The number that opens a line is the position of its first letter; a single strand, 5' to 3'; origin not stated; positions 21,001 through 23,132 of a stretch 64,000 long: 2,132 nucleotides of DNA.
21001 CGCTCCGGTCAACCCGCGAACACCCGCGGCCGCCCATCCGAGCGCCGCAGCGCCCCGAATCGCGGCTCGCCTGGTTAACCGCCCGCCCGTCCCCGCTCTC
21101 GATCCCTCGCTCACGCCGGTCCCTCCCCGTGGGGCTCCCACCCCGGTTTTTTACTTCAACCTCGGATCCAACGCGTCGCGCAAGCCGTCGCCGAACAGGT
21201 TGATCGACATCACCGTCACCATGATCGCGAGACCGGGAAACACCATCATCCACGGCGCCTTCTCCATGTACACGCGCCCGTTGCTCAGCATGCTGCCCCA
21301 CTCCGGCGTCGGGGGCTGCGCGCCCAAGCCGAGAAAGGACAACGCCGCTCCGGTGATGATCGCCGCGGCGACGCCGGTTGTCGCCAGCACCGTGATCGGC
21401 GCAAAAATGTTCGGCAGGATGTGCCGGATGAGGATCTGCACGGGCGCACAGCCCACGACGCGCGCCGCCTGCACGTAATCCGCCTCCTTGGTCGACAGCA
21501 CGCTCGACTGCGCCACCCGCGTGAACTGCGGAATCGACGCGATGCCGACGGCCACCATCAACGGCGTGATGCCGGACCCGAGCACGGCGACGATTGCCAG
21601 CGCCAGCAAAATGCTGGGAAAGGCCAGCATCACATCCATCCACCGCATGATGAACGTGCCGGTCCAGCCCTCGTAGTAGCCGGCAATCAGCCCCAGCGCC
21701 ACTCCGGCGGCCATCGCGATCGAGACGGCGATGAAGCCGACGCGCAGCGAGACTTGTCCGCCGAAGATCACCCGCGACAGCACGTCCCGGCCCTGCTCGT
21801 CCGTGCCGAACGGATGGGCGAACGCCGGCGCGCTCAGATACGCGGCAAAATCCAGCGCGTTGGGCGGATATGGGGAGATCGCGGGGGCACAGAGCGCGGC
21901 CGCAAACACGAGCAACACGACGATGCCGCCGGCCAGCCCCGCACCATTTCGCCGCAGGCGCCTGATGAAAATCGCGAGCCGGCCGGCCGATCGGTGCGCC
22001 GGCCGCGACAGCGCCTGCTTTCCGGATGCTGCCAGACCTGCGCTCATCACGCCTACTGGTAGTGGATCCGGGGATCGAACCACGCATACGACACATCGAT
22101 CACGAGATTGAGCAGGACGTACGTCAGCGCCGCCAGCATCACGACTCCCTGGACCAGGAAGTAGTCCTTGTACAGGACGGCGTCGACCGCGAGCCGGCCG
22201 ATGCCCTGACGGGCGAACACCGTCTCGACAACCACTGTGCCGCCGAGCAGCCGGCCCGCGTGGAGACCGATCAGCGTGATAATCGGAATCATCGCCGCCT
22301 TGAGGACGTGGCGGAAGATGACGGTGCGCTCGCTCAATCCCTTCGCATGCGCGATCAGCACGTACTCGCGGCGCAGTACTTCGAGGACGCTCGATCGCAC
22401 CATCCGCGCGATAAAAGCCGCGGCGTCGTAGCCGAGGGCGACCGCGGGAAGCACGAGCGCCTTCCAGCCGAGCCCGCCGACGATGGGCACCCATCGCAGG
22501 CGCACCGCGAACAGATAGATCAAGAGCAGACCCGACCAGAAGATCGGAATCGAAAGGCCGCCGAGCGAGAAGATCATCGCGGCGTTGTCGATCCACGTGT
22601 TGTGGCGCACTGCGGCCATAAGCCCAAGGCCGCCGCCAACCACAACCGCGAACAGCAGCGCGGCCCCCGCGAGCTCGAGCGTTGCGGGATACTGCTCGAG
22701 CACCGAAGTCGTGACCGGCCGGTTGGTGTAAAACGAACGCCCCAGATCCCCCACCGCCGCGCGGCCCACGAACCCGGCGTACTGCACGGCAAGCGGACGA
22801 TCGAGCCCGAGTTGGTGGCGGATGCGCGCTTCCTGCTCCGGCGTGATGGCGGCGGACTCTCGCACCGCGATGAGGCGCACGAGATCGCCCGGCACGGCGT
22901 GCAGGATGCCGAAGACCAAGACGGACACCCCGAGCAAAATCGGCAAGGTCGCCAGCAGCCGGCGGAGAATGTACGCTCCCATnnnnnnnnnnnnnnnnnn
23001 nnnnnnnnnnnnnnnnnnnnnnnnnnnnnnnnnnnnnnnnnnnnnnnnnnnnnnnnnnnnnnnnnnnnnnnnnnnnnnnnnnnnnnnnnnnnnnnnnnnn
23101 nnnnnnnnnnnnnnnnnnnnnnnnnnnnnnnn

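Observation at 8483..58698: Seven Dpp/Opp-type ABC importer modules in about 50 kb, none with an ATPase gene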

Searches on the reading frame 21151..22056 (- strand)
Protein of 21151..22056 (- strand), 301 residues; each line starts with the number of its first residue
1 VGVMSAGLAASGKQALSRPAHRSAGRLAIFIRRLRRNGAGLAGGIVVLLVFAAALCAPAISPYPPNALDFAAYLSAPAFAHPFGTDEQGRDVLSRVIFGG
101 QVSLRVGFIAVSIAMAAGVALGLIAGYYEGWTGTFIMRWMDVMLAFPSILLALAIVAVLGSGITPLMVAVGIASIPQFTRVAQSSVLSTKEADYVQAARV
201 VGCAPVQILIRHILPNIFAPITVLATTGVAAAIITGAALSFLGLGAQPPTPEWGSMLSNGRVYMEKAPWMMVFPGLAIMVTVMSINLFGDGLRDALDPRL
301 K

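Call 47: search_protein_families(library=pfam, proteins=[window:21151-22056:-])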
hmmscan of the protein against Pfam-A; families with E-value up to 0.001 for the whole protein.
window:21151-22056:- (301 aa): 2 families
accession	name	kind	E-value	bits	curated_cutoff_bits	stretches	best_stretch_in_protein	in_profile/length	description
PF00528.27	BPD_transp_1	-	2.7e-32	112.4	26.4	1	118-301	1-183/184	Binding-protein-dependent transport system inner membrane component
PF12911.12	OppC_N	-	2.2e-09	37.5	23.9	1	28-75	4-51/53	N-terminal TM domain of oligopeptide transport permease C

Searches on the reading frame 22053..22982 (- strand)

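Call 47: search_protein_families(library=pfam, proteins=[window:22053-22982:-])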
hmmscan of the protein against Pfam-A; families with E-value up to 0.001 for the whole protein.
window:22053-22982:- (309 aa): 2 families
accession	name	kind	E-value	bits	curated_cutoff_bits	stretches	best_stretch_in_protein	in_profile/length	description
PF00528.27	BPD_transp_1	-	2.5e-39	135.3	26.4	1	117-307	2-183/184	Binding-protein-dependent transport system inner membrane component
PF19300.4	BPD_transp_1_N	-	6.6e-14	52.5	23.8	1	3-105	3-114/114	Binding-prot-dependent transport system membrane comp, N-term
